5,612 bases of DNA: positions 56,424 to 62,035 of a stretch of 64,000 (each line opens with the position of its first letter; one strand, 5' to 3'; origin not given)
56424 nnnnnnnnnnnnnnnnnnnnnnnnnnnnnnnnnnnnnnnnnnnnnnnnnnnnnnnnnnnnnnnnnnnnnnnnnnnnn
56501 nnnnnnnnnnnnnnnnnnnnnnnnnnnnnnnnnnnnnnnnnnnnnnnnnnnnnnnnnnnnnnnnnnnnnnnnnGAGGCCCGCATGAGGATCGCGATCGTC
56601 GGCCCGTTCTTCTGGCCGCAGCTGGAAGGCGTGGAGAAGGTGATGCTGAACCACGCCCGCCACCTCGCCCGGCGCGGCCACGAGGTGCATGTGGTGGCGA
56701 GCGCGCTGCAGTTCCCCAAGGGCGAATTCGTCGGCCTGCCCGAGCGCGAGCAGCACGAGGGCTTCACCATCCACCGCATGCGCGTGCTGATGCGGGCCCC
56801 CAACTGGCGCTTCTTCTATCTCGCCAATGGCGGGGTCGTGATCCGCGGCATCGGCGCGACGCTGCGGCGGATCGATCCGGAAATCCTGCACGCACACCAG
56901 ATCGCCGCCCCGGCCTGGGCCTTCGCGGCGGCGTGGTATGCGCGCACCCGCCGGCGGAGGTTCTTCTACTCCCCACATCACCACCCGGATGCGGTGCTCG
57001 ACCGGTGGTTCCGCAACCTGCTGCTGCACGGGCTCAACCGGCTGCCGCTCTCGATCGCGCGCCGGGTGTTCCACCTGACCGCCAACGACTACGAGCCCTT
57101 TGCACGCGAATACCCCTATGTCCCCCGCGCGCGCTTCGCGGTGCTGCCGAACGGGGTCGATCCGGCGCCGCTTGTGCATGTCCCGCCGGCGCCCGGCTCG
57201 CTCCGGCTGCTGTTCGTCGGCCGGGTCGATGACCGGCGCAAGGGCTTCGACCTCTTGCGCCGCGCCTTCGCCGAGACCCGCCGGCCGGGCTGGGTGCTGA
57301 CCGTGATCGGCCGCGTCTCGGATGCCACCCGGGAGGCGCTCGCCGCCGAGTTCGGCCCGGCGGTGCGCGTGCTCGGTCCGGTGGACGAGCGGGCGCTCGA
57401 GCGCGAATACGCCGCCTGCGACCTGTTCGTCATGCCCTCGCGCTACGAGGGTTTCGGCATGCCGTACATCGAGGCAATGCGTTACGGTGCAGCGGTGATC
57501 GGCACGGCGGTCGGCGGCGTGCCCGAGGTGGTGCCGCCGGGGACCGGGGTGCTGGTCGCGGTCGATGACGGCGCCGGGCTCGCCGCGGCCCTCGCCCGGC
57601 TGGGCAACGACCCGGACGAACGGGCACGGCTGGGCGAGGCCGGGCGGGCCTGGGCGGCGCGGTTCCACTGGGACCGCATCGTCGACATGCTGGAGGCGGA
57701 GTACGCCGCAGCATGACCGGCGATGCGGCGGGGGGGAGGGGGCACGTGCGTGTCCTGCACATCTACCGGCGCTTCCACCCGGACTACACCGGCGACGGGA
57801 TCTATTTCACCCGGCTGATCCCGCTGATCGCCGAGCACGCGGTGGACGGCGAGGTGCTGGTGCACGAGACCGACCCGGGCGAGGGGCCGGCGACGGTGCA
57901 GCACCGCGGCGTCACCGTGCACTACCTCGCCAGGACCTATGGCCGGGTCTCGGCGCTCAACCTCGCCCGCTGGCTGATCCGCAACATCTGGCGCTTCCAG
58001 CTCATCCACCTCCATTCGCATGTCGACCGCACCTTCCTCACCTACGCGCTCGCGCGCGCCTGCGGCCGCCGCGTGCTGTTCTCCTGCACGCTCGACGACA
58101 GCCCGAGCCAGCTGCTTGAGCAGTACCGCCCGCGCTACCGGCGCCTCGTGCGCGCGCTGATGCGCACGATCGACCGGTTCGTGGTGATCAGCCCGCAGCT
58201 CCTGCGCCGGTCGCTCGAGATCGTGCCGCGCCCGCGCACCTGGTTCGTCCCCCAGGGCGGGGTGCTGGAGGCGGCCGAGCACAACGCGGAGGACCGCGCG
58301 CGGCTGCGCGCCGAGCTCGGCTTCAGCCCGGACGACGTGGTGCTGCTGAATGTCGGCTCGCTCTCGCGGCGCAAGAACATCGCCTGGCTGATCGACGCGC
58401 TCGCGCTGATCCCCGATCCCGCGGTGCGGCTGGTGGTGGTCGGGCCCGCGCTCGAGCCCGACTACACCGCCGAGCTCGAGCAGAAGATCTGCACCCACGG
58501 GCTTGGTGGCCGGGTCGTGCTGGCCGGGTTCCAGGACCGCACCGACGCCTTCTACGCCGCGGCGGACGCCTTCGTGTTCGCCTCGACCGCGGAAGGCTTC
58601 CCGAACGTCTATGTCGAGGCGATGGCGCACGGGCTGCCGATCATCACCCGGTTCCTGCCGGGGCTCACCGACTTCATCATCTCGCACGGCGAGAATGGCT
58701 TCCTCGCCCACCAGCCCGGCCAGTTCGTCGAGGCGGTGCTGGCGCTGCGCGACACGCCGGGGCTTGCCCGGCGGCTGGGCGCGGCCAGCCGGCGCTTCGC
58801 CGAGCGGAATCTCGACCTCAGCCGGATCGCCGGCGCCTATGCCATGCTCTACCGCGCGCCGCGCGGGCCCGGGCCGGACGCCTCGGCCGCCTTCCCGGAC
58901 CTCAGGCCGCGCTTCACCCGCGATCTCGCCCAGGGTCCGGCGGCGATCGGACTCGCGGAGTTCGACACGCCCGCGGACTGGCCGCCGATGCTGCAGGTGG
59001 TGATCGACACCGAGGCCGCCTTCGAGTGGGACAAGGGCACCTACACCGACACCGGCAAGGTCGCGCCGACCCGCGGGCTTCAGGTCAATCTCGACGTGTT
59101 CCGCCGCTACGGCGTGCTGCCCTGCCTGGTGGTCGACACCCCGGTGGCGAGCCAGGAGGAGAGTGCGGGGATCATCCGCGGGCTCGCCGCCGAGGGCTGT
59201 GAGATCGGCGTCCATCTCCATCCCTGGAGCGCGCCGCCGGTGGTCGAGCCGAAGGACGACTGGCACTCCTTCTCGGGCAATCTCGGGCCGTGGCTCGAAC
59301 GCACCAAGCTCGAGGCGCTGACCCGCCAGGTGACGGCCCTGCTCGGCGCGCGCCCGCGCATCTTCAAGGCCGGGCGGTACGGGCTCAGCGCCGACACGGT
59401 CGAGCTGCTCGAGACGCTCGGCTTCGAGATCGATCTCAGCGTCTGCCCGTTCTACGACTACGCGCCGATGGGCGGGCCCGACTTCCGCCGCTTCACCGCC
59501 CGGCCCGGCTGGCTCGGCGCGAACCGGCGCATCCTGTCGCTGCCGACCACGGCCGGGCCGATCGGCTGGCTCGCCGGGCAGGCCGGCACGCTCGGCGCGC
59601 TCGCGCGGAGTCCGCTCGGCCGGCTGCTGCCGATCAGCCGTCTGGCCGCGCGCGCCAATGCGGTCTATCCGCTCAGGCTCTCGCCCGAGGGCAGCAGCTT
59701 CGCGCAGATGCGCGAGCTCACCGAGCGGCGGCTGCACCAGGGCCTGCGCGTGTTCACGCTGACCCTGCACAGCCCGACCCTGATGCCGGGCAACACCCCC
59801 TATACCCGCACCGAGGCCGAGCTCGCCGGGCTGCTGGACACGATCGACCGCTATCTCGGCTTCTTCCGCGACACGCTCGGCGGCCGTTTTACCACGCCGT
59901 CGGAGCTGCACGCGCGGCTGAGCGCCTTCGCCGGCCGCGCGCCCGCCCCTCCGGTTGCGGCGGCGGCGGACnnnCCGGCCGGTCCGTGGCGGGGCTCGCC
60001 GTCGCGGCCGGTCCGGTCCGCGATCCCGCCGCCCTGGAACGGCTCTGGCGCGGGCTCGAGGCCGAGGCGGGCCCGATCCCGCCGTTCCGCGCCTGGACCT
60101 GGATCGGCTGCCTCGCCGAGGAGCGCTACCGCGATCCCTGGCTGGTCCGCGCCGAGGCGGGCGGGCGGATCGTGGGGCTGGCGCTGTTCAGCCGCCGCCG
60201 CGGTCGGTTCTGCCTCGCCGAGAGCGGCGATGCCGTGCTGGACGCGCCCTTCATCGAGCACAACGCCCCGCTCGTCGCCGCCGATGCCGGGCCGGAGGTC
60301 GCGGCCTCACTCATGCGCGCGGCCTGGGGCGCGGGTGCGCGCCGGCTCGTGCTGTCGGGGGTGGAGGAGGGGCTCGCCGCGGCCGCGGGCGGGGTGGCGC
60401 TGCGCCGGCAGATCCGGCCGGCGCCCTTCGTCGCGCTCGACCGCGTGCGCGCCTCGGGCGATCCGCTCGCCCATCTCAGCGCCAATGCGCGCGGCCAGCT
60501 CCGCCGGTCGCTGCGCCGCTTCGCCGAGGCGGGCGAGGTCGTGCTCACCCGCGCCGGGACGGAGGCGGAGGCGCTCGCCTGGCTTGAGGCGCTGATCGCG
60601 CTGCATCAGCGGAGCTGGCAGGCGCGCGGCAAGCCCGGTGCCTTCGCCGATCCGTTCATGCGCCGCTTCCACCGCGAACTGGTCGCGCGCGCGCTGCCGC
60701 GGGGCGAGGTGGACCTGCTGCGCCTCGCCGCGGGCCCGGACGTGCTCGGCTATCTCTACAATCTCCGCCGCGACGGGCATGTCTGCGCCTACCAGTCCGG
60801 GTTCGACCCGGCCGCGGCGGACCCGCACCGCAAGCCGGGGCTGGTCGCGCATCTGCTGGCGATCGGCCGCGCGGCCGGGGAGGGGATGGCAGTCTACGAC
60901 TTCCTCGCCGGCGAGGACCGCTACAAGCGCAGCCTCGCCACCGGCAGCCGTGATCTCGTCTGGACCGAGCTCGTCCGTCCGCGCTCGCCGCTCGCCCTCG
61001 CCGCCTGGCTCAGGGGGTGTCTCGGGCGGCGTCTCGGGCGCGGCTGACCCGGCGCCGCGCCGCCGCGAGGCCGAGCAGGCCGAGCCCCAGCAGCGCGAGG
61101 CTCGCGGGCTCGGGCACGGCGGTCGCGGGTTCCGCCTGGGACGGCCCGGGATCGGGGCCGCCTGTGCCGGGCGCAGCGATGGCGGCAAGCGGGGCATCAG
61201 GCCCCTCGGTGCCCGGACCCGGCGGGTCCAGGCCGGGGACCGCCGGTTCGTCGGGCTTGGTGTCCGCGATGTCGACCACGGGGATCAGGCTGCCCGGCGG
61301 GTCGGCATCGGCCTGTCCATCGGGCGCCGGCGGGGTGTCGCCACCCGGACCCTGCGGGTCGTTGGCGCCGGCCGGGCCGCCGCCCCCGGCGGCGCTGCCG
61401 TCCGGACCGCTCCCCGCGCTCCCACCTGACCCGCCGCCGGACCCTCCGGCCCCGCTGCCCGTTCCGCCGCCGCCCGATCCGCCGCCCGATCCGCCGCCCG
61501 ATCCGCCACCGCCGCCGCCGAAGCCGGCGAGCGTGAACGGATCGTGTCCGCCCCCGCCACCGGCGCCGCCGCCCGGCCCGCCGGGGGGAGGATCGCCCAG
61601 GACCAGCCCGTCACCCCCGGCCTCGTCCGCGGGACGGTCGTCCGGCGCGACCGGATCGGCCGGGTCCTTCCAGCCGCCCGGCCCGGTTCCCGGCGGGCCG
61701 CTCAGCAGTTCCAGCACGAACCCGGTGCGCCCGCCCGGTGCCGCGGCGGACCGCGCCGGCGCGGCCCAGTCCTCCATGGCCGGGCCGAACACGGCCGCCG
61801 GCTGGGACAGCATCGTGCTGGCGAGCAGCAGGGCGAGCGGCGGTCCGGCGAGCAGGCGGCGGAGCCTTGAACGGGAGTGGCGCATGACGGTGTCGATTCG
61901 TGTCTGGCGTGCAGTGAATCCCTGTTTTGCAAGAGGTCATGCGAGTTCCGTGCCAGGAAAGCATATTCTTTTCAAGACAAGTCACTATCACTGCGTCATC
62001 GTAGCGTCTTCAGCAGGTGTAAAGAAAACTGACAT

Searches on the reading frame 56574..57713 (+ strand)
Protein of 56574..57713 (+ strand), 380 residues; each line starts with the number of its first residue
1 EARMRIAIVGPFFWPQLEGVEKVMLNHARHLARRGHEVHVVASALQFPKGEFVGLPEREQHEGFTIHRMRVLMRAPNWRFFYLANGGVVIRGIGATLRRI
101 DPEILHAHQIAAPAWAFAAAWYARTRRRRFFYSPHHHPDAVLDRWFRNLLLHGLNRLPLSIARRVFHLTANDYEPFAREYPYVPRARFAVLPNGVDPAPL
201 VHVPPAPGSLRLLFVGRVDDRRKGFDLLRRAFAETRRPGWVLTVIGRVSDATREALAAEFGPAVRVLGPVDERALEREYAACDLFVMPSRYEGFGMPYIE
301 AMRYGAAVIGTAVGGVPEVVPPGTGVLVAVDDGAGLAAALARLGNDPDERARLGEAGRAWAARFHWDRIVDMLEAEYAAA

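Call 64: search_protein_families(library=ncbifam, proteins=[window:56574-57713:+], max_evalue=0.000001)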
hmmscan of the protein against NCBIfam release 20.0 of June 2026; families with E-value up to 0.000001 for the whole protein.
window:56574-57713:+ (380 aa): 22 families
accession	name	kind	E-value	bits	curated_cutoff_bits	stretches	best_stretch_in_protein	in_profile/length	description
TIGR03449.1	mycothiol_MshA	equivalog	4.2e-23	81.9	462.5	1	212-380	223-403/406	D-inositol-3-phosphate glycosyltransferase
NF041876.1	EPS_EpsE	equivalog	3.4e-22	79.2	400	1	188-367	188-383/389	exopolysaccharide biosynthesis GT4 family glycosyltransferase EpsE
TIGR03999.1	thiol_BshA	equivalog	3.7e-19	68.9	273.7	1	259-378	252-371/375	N-acetyl-alpha-D-glucosaminyl L-malate synthase BshA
TIGR02095.1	glgA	subfamily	8.3e-17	61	328.45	1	212-340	297-435/477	glycogen/starch synthase, ADP-glucose type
TIGR02149.1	glgA_Coryne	subfamily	2.6e-16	59.8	302.4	1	212-371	207-381/391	glycogen synthase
TIGR03088.1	stp2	hypoth_equivalog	1e-15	57.7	409.05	1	173-377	147-370/374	TIGR03088 family PEP-CTERM/XrtA system glycosyltransferase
NF053787.1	GlcN_PG_synth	equivalog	9.8e-14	51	480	1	269-378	249-357/361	N-acetylglucosaminyl phosphatidylglycerol synthase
TIGR04047.1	MSMEG_0565_glyc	hypoth_equivalog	1.1e-13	51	259.85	1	255-370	251-364/373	MSMEG_0565 family glycosyltransferase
TIGR04063.1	stp3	hypoth_equivalog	2e-11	43.4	442.05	1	224-378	227-393/397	TIGR04063 family PEP-CTERM/XrtA system glycosyltransferase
NF001901.0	PRK00654.1-5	equivalog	1.7e-10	40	649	1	222-377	328-488/502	glycogen synthase GlgA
NF007640.0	PRK10307.1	subfamily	2.2e-10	40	276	0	4-49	1-46/411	WcaI family glycosyltransferase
NF010699.0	PRK14099.1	equivalog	3e-10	39.2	762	1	208-368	294-453/485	glycogen synthase GlgA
NF001898.0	PRK00654.1-1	equivalog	5.2e-10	38.6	603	1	215-320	299-407/477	glycogen synthase GlgA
NF038229.1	Glyco4_Geo_Pelo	equivalog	1.8e-09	37.1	400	1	257-360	213-315/338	GPMC system family 4 glycosyltransferase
NF038295.1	EPS_HpsP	equivalog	4.1e-09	35.9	550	1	212-373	210-380/388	hormogonium polysaccharide biosynthesis glycosyltransferase HpsP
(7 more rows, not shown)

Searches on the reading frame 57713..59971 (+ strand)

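Call 64: search_protein_families(library=ncbifam, proteins=[window:57713-59971:+], max_evalue=0.000001)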
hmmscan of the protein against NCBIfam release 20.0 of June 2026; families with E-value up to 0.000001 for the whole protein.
window:57713-59971:+ (753 aa): 23 families
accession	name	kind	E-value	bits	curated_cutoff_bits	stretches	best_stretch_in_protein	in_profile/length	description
TIGR03088.1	stp2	hypoth_equivalog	9.3e-24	84.2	409.05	1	136-381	120-371/374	TIGR03088 family PEP-CTERM/XrtA system glycosyltransferase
NF038229.1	Glyco4_Geo_Pelo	equivalog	6.9e-22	77.9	400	1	142-381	99-334/338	GPMC system family 4 glycosyltransferase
NF041876.1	EPS_EpsE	equivalog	1.8e-18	66.9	400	1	207-373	213-386/389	exopolysaccharide biosynthesis GT4 family glycosyltransferase EpsE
TIGR04047.1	MSMEG_0565_glyc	hypoth_equivalog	3.4e-18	65.9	259.85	1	188-365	178-357/373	MSMEG_0565 family glycosyltransferase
TIGR03999.1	thiol_BshA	equivalog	1.3e-16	60.6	273.7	1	95-381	85-371/375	N-acetyl-alpha-D-glucosaminyl L-malate synthase BshA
TIGR04157.1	glyco_rSAM_CFB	subfamily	1.1e-15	57.6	400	1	147-323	164-340/406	TIGR04157 family glycosyltransferase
NF047684.1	TeichurnBiosyTuaC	equivalog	1.6e-13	50.4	550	1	122-327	134-333/391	teichuronic acid biosynthesis protein TuaC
NF053787.1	GlcN_PG_synth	equivalog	2.5e-13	49.6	480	1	139-374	130-350/361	N-acetylglucosaminyl phosphatidylglycerol synthase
NF041010.1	glycosy_Agl16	equivalog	2.8e-13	49.5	575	1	210-364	181-333/352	glycosylation protein Agl16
TIGR03449.1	mycothiol_MshA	equivalog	5e-13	48.7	462.5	1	190-365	202-386/406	D-inositol-3-phosphate glycosyltransferase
NF049988.1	MGlcDAGSynMgs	equivalog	1.1e-12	48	400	1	189-356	194-361/398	alpha-monoglucosyldiacylglycerol synthase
TIGR02149.1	glgA_Coryne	subfamily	4.3e-12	45.9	302.4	1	192-381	188-388/391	glycogen synthase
NF050063.1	ProtGlycPglJ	equivalog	5.4e-12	45.6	500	1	206-312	192-294/363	N-acetylgalactosamine-N,N'-diacetylbacillosaminyl-diphospho-undecaprenol 4-alpha-N-acetylgalactosaminyltransferase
NF038255.1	exopoly_VpsD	equivalog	1.4e-10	40.6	300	1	207-312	202-311/381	VpsD family glycosyltransferase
NF012028.0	PRK15484.1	subfamily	5.4e-10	38.9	618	1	169-334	156-327/380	lipopolysaccharide N-acetylglucosaminyltransferase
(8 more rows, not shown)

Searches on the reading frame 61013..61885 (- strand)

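Call 64: search_protein_families(library=ncbifam, proteins=[window:61013-61885:-], max_evalue=0.000001)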
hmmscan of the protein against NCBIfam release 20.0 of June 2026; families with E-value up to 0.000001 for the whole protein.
window:61013-61885:- (291 aa): 4 families
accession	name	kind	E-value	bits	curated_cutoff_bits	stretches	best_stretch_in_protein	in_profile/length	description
NF033554.9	floc_PepA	equivalog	2.7e-09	37.2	80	1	255-280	235-260/261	flocculation-associated PEP-CTERM protein PepA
NF041538.1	PEP_EDSA_1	subfamily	1.5e-08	34.7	100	1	254-279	280-306/307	EDSAP-1 family PEP-CTERM protein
NF038125.1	PEP_CTERM_THxN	subfamily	5.4e-08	32.7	85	1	254-279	222-245/246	THxN family PEP-CTERM protein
NF041927.1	Xrt_dep_XDP1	equivalog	2.8e-07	30.8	125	1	251-279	213-241/242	exosortase-dependent surface protein XDP1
